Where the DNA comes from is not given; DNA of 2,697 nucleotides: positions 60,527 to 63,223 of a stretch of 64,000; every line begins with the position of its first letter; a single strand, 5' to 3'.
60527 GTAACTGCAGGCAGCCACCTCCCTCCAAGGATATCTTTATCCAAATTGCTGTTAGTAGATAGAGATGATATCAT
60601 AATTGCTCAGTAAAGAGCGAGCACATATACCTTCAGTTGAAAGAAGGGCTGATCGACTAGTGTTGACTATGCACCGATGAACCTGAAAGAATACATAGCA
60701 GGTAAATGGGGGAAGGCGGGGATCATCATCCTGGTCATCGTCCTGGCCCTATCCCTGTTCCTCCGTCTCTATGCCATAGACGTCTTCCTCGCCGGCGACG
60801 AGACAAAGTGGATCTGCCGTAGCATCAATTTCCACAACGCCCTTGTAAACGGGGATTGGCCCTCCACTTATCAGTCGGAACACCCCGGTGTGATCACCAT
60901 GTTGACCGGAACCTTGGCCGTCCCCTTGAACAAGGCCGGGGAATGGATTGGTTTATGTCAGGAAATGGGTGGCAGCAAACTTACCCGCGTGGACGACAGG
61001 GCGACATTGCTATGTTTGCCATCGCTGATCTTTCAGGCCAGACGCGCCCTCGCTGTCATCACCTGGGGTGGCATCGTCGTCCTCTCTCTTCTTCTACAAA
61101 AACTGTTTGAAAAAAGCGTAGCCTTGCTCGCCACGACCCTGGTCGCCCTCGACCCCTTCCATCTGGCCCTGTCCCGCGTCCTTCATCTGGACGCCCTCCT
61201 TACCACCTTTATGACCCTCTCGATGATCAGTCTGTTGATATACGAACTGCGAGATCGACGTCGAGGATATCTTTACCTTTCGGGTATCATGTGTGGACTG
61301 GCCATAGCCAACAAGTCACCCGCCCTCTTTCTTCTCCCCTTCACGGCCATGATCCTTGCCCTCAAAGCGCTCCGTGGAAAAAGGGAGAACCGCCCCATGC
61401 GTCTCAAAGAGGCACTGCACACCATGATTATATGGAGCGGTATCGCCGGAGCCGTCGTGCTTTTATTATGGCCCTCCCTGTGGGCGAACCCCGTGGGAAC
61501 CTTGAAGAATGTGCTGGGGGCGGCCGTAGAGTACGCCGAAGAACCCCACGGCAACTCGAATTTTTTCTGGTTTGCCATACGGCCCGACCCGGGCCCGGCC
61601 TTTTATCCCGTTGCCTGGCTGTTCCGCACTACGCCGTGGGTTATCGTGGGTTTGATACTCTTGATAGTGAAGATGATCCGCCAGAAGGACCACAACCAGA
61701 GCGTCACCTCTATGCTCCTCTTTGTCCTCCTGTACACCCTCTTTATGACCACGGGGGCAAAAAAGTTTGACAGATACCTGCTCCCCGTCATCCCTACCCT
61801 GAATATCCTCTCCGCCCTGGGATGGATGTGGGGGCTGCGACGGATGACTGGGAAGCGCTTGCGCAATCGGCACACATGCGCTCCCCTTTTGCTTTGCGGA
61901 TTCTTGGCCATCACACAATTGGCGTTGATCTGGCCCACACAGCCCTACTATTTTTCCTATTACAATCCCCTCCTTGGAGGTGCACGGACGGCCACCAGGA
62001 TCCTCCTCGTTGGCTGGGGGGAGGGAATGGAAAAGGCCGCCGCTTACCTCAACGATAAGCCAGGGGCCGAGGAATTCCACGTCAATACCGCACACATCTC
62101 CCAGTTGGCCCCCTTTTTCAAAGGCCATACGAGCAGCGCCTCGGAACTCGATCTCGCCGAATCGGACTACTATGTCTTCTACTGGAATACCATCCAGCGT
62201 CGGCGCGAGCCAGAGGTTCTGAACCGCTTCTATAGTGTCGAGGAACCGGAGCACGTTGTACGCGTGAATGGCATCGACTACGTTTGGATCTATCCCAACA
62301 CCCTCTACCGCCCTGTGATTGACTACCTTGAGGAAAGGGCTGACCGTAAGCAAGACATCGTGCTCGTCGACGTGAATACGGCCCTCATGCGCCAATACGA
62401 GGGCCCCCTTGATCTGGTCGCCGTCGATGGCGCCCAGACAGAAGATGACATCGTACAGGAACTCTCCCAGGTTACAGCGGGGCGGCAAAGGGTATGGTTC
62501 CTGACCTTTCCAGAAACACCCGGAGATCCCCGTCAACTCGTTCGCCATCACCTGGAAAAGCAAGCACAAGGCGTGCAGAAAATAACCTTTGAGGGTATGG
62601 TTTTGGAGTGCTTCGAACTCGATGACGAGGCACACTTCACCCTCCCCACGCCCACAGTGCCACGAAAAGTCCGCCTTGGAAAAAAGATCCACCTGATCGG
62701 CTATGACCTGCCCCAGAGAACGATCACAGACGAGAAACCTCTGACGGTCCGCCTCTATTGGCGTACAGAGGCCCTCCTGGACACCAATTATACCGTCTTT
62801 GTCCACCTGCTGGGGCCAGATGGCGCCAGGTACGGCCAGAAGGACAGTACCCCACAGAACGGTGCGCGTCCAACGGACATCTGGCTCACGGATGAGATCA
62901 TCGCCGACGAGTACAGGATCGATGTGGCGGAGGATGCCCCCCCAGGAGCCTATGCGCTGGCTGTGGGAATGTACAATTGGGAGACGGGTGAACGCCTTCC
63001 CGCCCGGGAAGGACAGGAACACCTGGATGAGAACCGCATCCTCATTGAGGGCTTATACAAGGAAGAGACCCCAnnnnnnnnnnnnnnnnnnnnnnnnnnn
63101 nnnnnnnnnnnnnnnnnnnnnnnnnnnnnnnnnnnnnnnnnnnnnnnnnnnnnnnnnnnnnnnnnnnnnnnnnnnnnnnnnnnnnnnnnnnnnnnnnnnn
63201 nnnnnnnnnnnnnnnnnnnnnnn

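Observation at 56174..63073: Unrecognised ~130-aa C-terminal domain repeated four times across three GT-C proteins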

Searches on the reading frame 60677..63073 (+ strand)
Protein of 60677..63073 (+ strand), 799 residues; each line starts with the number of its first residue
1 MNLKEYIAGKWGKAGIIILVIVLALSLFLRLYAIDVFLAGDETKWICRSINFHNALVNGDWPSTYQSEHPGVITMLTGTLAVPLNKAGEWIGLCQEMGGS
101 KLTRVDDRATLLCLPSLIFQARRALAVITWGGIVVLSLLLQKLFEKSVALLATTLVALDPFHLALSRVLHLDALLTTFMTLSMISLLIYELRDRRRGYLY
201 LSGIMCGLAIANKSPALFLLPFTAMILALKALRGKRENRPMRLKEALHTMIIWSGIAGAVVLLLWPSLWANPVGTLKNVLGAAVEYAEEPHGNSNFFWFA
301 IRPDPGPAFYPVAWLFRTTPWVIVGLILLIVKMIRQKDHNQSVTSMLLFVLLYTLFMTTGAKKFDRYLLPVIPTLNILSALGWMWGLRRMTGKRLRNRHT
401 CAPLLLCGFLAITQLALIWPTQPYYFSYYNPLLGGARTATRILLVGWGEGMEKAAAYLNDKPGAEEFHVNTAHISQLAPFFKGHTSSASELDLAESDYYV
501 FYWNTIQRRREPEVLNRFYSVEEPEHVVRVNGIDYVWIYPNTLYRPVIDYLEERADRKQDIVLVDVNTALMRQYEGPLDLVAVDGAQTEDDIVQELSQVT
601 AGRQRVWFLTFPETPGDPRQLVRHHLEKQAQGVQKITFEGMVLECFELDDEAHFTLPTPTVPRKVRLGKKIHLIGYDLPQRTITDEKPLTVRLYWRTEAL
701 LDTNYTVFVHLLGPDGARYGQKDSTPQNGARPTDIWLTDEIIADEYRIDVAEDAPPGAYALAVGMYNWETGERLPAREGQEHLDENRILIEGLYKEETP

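Call 4: search_protein_families(library=pfam, proteins=[window:60677-63073:+], max_evalue=1)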
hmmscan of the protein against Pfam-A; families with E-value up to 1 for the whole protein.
window:60677-63073:+ (799 aa): 6 families
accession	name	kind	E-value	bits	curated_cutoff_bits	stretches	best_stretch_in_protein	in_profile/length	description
PF02366.24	PMT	-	1.7e-13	51.2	22.7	1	123-267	86-230/245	Dolichyl-phosphate-mannose-protein mannosyltransferase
PF13231.12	PMT_2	-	4.6e-09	37.1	26.1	1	119-231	22-133/160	Dolichyl-phosphate-mannose-protein mannosyltransferase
PF09594.16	GT87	-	0.0014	18.8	25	1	109-356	7-235/237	Glycosyltransferase family 87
PF11028.14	TMEM260-like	-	0.0029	17.8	24.2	1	168-230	111-173/179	Protein O-mannosyl-transferase TMEM260-like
PF19484.4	DUF6020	-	0.23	10.2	28.3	1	312-378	522-586/604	Family of unknown function (DUF6020)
PF16951.10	MaAIMP_sms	-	0.87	9.8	26.2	0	127-159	14-46/60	Putative methionine and alanine importer, small subunit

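Call 8: search_protein_families(library=ncbifam, proteins=[window:60677-63073:+], max_evalue=1)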
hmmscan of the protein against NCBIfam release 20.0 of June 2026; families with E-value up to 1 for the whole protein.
window:60677-63073:+ (799 aa): 2 families
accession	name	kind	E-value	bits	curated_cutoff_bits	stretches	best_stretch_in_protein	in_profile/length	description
TIGR03663.1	TIGR03663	subfamily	5.5e-11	42.1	126.25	1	123-355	74-304/435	flippase activity-associated protein Agl23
NF009784.2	PRK13279.1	equivalog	0.0028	16.3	567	2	315-417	265-364/539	lipid IV(A) 4-amino-4-deoxy-L-arabinosyltransferase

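Call 29: search_solved_structures(query=window:60677-63073:+, max_evalue=1)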
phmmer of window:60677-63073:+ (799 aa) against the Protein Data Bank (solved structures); distinct sequences matched with E-value up to 1: 2.
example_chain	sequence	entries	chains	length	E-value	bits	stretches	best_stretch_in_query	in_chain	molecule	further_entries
9i5k_A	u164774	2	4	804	0.073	14.3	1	114-218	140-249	Dolichyl-phosphate-mannose--protein mannosyltransferase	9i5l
6tbl_A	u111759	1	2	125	0.8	10.9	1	135-230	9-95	MMS19 nucleotide excision repair protein homolog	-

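Call 36: find_homologous_proteins(query=window:60677-63073:+, max_evalue=1e-10)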
Query window:60677-63073:+ (799 aa): 1777 proteins with E <= 1e-10 among 8000 candidates; the best 120 are listed.
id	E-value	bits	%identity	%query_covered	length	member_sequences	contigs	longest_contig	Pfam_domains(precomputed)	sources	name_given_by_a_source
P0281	0.0e+0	1841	100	100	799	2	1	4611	PF02366.25,PF13231.13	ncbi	ncbi:MAG: phospholipid carrier-dependent glycosyltransferase [Anaerolineae bacterium]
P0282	0.0e+0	1539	85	98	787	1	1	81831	PF11028.15,PF02366.25,PF13231.13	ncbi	ncbi:MAG: ArnT family glycosyltransferase [Anaerolineales bacterium]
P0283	0.0e+0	1487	80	100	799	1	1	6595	PF02366.25,PF13231.13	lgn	-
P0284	0.0e+0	1479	81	100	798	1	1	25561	PF02366.25,PF13231.13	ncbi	-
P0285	0.0e+0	1463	80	96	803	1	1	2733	PF02366.25,PF13231.13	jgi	jgi:hypothetical protein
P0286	0.0e+0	1449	79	100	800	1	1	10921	PF02366.25,PF13231.13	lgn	-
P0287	0.0e+0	1376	74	98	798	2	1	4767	PF02366.25,PF13231.13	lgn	-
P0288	0.0e+0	1036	60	96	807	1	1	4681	PF02366.25,PF13231.13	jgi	-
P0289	0.0e+0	1032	60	97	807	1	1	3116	PF02366.25,PF13231.13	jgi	-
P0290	0.0e+0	1025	59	97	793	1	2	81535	PF02366.25,PF13231.13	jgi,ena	-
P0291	0.0e+0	1025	59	96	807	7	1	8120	PF02366.25,PF13231.13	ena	-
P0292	0.0e+0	1021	59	95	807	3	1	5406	PF02366.25,PF13231.13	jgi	-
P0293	0.0e+0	1018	58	95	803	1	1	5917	PF02366.25,PF13231.13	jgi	-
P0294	0.0e+0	1011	58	95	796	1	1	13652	PF02366.25,PF13231.13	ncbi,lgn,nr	ncbi:MAG: glycosyltransferase family 39 protein [Chloroflexota bacterium]|nr:glycosyltransferase fam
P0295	6.5e-298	1008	58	96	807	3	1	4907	PF02366.25,PF13231.13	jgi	-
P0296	6.9e-298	1008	59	96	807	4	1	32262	PF02366.25,PF13231.13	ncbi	-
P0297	1.6e-297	1007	58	97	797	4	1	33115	PF02366.25,PF13231.13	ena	-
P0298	4.5e-297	1006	59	97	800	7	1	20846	PF02366.25,PF13231.13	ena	-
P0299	1.9e-294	997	58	95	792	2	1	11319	PF02366.25,PF13231.13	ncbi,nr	ncbi:MAG: phospholipid carrier-dependent glycosyltransferase [Anaerolineae bacterium]|nr:phospholipi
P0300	5.1e-291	986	58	98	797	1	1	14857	PF02366.25,PF13231.13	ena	-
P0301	1.3e-289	981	55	97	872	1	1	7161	PF02366.25,PF13231.13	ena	-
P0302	8.7e-289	978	57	96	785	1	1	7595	PF02366.25,PF13231.13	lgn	-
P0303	4.4e-288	976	56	97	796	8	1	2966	PF02366.25,PF13231.13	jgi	-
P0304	1.5e-286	971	56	95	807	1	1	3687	PF02366.25,PF13231.13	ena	-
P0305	2.2e-282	957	55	98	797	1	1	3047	PF02366.25,PF13231.13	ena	-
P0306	2.4e-279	947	55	96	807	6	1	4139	PF02366.25,PF13231.13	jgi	-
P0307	6.7e-275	932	56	97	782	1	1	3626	PF02366.25,PF13231.13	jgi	-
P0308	9.2e-267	905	53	95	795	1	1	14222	PF02366.25,PF13231.13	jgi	jgi:hypothetical protein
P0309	2.0e-265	901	47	95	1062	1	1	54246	PF02366.25,PF13231.13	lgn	-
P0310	2.1e-263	894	48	95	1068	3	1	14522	PF02366.25,PF13231.13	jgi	-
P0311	2.5e-250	851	52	95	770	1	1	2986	PF02366.25,PF13231.13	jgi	-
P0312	4.4e-249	847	50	98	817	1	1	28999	PF02366.25,PF13231.13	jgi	-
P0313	3.9e-239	814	51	95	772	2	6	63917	PF02366.25,PF13231.13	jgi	jgi:4-amino-4-deoxy-L-arabinose transferase-like glycosyltransferase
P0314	9.0e-225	767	47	97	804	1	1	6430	PF02366.25,PF13231.13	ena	-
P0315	2.2e-222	759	46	97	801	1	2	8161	PF02366.25,PF13231.13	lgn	-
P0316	2.9e-222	758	42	94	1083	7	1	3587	PF02366.25,PF13231.13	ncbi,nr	ncbi:MAG: hypothetical protein DRN29_08195 [Thermoplasmata archaeon]|nr:MAG: hypothetical protein DR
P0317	1.2e-220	753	41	94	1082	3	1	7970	PF02366.25,PF13231.13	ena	-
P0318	1.4e-219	749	40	98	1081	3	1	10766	PF02366.25,PF13231.13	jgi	-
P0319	2.8e-219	748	51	85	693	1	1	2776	PF02366.25,PF13231.13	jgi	-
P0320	4.4e-218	744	45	96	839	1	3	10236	PF02366.25,PF13231.13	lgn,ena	-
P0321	6.2e-218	744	45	97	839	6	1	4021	PF02366.25,PF13231.13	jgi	-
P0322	5.3e-216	738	45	97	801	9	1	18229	PF02366.25,PF13231.13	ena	-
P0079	5.7e-215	734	39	96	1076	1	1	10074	PF02366.25,PF13231.13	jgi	-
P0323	6.6e-215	734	38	96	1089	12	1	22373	PF02366.25,PF13231.13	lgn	-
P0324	3.2e-212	725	40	97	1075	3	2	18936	PF02366.25,PF13231.13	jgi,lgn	-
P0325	1.4e-210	720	39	95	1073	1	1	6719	PF02366.25,PF13231.13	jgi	jgi:4-amino-4-deoxy-L-arabinose transferase-like glycosyltransferase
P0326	2.1e-209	716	39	98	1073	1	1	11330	PF02366.25,PF13231.13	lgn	-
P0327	6.5e-208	711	45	95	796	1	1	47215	PF02366.25,PF13231.13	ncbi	-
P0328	1.1e-206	707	45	97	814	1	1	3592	PF02366.25,PF13231.13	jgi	-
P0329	1.9e-206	706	39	98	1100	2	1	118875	PF02366.25,PF13231.13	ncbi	-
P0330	2.3e-206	706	51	80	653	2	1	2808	PF02366.25,PF13231.13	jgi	jgi:hypothetical protein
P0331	7.1e-205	701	44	97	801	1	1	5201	PF02366.25,PF13231.13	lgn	-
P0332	6.9e-204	697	44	97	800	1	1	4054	PF02366.25,PF13231.13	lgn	-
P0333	3.1e-202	692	39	96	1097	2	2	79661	PF02366.25,PF13231.13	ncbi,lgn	-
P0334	2.4e-201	689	43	95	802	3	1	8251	PF02366.25,PF13231.13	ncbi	-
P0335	1.7e-200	686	43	97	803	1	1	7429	PF02366.25,PF13231.13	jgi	jgi:hypothetical protein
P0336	2.3e-200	686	45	97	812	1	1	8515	PF02366.25,PF13231.13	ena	-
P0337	4.3e-200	685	44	95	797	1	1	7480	PF02366.25,PF13231.13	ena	-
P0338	4.7e-200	685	45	96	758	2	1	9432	PF02366.25,PF13231.13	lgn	-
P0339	7.9e-198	677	43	96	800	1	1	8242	PF02366.25,PF13231.13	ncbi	-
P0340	7.9e-197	674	44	95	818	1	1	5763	PF02366.25,PF13231.13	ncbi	ncbi:MAG: ArnT family glycosyltransferase [Anaerolineales bacterium]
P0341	4.9e-194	665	43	95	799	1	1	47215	PF02366.25,PF13231.13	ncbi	-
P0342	1.7e-193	663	40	88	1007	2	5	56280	PF02366.25,PF13231.13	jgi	jgi:hypothetical protein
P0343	4.2e-193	662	42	97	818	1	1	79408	PF02366.25,PF13231.13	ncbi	ncbi:MAG: ArnT family glycosyltransferase [Anaerolineales bacterium]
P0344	6.8e-193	661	44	97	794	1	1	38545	PF02366.25,PF13231.13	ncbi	-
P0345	2.1e-192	659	43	98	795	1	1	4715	PF02366.25,PF13231.13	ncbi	-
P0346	8.7e-192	657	39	93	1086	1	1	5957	PF02366.25,PF13231.13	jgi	jgi:hypothetical protein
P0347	1.3e-191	657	42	95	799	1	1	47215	PF02366.25,PF13231.13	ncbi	-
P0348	1.4e-190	653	41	97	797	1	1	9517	PF02366.25,PF13231.13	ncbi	ncbi:MAG: ArnT family glycosyltransferase [Anaerolineae bacterium]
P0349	2.4e-190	653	44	92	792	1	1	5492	PF02366.25,PF13231.13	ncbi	-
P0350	2.5e-190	653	42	96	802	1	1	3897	PF02366.25,PF13231.13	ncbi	-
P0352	9.6e-189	647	41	96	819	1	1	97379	PF02366.25,PF13231.13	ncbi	-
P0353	2.8e-188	646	43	96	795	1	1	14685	PF02366.25,PF13231.13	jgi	jgi:hypothetical protein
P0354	3.7e-188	645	44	96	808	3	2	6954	PF02366.25,PF13231.13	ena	-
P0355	2.8e-186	639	39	95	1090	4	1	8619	PF02366.25,PF13231.13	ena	-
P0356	5.1e-186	638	42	96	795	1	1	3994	PF02366.25,PF13231.13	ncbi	-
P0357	4.8e-185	635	38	96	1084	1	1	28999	PF02366.25,PF13231.13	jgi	-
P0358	5.7e-183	628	37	94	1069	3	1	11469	PF02366.25,PF13231.13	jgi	-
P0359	1.5e-182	627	41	94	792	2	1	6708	PF02366.25,PF13231.13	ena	-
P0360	4.1e-182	625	37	97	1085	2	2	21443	PF02366.25,PF13231.13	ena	-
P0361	7.0e-181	621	37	96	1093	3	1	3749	PF13231.13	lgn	-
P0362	8.1e-181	621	36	95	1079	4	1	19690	PF02366.25,PF13231.13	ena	-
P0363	1.0e-180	621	41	96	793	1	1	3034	PF02366.25,PF13231.13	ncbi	-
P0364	1.1e-180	621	38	94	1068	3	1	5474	PF02366.25,PF13231.13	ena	-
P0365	1.4e-180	620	43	94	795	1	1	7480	PF02366.25,PF13231.13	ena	-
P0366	4.7e-180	619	38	94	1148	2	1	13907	PF02366.25,PF13231.13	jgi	jgi:4-amino-4-deoxy-L-arabinose transferase-like glycosyltransferase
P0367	6.8e-180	618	39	96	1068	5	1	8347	PF02366.25,PF13231.13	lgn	-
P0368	3.3e-179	616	41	93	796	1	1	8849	PF13231.13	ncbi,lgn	-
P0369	5.4e-179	615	35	96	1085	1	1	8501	PF02366.25,PF13231.13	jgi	-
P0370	5.8e-178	612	40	98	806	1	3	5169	PF02366.25,PF13231.13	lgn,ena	-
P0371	6.6e-178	612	36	96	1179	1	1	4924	PF02366.25,PF13231.13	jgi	jgi:hypothetical protein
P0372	2.1e-177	610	37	94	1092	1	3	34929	PF02366.25,PF13231.13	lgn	-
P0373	1.3e-176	607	37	95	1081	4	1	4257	PF02366.25,PF13231.13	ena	-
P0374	2.2e-176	607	37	97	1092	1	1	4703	PF02366.25,PF13231.13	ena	-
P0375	2.3e-176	606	41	65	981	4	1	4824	PF02366.25,PF13231.13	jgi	jgi:4-amino-4-deoxy-L-arabinose transferase-like glycosyltransferase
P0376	4.0e-176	606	42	97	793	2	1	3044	PF02366.25,PF13231.13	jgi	jgi:hypothetical protein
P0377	7.1e-176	605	36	99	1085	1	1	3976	PF02366.25,PF13231.13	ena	-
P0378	1.3e-175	604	36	92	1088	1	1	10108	PF02366.25,PF13231.13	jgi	jgi:hypothetical protein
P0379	1.6e-175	604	35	96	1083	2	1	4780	PF02366.25,PF13231.13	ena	-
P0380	6.4e-175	602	36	99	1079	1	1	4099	PF02366.25,PF13231.13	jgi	jgi:4-amino-4-deoxy-L-arabinose transferase-like glycosyltransferase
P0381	9.9e-174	598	37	95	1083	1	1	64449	PF02366.25,PF13231.13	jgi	jgi:hypothetical protein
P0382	1.6e-173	597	37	97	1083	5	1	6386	PF02366.25,PF13231.13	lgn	-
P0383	6.6e-173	595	40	95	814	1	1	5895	PF02366.25,PF13231.13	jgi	jgi:hypothetical protein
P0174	8.6e-173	595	36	96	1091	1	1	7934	PF02366.25,PF13231.13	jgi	jgi:hypothetical protein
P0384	1.6e-172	594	36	97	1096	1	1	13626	PF02366.25,PF13231.13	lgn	-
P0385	5.2e-171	589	35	96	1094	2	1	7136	PF13231.13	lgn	-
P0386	6.9e-171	588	36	97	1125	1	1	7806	PF02366.25,PF13231.13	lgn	-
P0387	7.2e-171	588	36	93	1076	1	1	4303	PF02366.25,PF13231.13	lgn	-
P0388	1.7e-170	587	38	94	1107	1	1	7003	PF13231.13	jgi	jgi:hypothetical protein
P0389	3.4e-170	586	36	95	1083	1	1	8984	PF02366.25,PF13231.13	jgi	jgi:4-amino-4-deoxy-L-arabinose transferase-like glycosyltransferase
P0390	6.2e-170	585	39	95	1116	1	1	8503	PF02366.25,PF13231.13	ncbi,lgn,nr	ncbi:MAG: glycosyltransferase family 39 protein [Anaerolineae bacterium]|nr:glycosyltransferase fami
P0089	1.6e-169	584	36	95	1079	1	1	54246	PF02366.25,PF13231.13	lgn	-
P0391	3.2e-169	583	36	95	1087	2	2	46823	PF02366.25,PF13231.13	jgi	jgi:4-amino-4-deoxy-L-arabinose transferase-like glycosyltransferase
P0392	5.8e-169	582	36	95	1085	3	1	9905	PF13231.13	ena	-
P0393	1.2e-168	581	41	95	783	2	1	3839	PF02366.25,PF13231.13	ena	-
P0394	2.5e-168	580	36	94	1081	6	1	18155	PF02366.25,PF13231.13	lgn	-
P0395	8.5e-168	578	37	97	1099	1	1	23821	PF02366.25,PF13231.13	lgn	-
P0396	9.6e-168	578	35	96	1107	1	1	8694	PF02366.25,PF13231.13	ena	-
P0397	1.2e-167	578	36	95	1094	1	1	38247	PF02366.25,PF13231.13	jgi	jgi:hypothetical protein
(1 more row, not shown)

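Call 54: predict_structure(alignment_id=A4)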
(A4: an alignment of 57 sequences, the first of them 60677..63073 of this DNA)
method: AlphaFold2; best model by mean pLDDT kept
length: 799 residues; sequences in the alignment: 57
mean_pLDDT: 90.3   pTM: 0.82
mean pLDDT of the five models: 90.3, 88.9, 88.8, 87.6, 87.1
residues with pLDDT >= 90: 551; 70-90: 210; 50-70: 35; < 50: 3
segments of 3 or more residues with pLDDT < 50: 2-4
pLDDT, mean of each block of 10 residues (from residue 1): 51 85 97 93 90 94 91 92 82 78 63 84 95 98 93 97 92 96 97 93 98 94 95 88 95 98 96 94 81 82 90 96 97 88 95 91 87 97 94 66 92 95 94 95 93 97 92 90 86 86 93 90 96 95 91 93 89 89 85 90 93 76 90 91 93 82 93 94 88 93 95 94 91 88 93 92 95 93 94 83
secondary structure, 60 per line:
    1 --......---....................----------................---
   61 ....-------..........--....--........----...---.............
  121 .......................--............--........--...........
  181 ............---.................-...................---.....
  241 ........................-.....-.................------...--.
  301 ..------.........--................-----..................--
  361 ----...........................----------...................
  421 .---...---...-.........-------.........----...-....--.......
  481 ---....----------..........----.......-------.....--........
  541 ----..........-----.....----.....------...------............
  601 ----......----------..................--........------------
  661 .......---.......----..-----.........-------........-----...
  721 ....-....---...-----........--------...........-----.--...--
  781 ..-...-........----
elements in order (helices of 4 or more, strands of 3 or more residues): H3-8 H12-31 H42-57 H61-64 H72-81 H84-87 H90-97 H108-143 H146-157 H160-167 H170-192 H196-212 H214-232 H236-264 H266-270 H272-288 E295-297 E300-302 H309-317 H320-335 H341-358 H365-391 H402-421 H435-442 H451-459 E468-471 H474-480 E484-487 E498-502 H503-507 H512-518 E526-530 E533-540 H545-554 E560-564 H569-573 E580-582 H589-600 E605-610 H621-629 E630-638 E641-648 E661-667 E671-677 E689-697 E705-712 E718-724 H726-729 E741-748 E757-767 E776-778 E788-795
